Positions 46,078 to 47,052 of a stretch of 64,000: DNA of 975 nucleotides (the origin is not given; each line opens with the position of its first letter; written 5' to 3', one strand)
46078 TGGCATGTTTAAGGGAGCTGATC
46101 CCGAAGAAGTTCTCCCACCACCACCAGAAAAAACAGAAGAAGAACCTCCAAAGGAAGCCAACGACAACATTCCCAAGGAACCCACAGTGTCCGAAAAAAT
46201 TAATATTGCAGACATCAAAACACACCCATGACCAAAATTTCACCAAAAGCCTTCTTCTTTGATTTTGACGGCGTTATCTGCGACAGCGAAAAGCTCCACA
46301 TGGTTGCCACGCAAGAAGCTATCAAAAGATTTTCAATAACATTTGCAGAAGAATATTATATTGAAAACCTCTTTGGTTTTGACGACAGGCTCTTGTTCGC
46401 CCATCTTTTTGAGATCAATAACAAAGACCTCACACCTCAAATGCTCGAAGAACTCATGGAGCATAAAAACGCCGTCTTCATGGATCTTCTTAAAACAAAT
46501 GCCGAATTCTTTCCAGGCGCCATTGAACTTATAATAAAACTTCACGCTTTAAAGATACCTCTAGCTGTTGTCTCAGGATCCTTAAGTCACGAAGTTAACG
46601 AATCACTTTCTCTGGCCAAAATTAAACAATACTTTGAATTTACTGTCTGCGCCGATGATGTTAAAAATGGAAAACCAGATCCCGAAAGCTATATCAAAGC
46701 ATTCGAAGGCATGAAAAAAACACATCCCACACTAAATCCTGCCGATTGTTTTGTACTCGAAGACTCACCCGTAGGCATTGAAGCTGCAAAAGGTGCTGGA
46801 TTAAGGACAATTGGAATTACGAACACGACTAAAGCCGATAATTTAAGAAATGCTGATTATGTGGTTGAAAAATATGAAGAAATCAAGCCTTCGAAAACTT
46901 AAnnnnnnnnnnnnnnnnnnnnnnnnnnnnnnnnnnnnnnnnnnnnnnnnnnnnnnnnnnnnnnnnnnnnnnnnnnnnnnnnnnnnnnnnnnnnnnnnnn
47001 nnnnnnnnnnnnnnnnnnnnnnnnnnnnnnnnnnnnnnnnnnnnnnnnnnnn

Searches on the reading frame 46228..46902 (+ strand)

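Call 19: search_protein_families(library=pfam, proteins=[window:46228-46902:+], max_evalue=0.01)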
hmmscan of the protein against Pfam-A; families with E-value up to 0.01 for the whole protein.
window:46228-46902:+ (224 aa): 5 families
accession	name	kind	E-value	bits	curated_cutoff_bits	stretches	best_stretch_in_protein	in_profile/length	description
PF13419.12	HAD_2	-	9.7e-35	120.7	23.8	1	11-197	3-178/178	Haloacid dehalogenase-like hydrolase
PF00702.32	Hydrolase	-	5.8e-26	92.5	26.4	1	7-191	2-191/191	haloacid dehalogenase-like hydrolase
PF12710.13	HAD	-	0.00018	22.5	27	1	10-121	2-113/189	haloacid dehalogenase-like hydrolase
PF13242.12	Hydrolase_like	-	0.0003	21.1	22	1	148-217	3-73/75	HAD-hyrolase-like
PF13344.12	Hydrolase_6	-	0.0014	19.1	27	0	89-119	10-40/101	Haloacid dehalogenase-like hydrolase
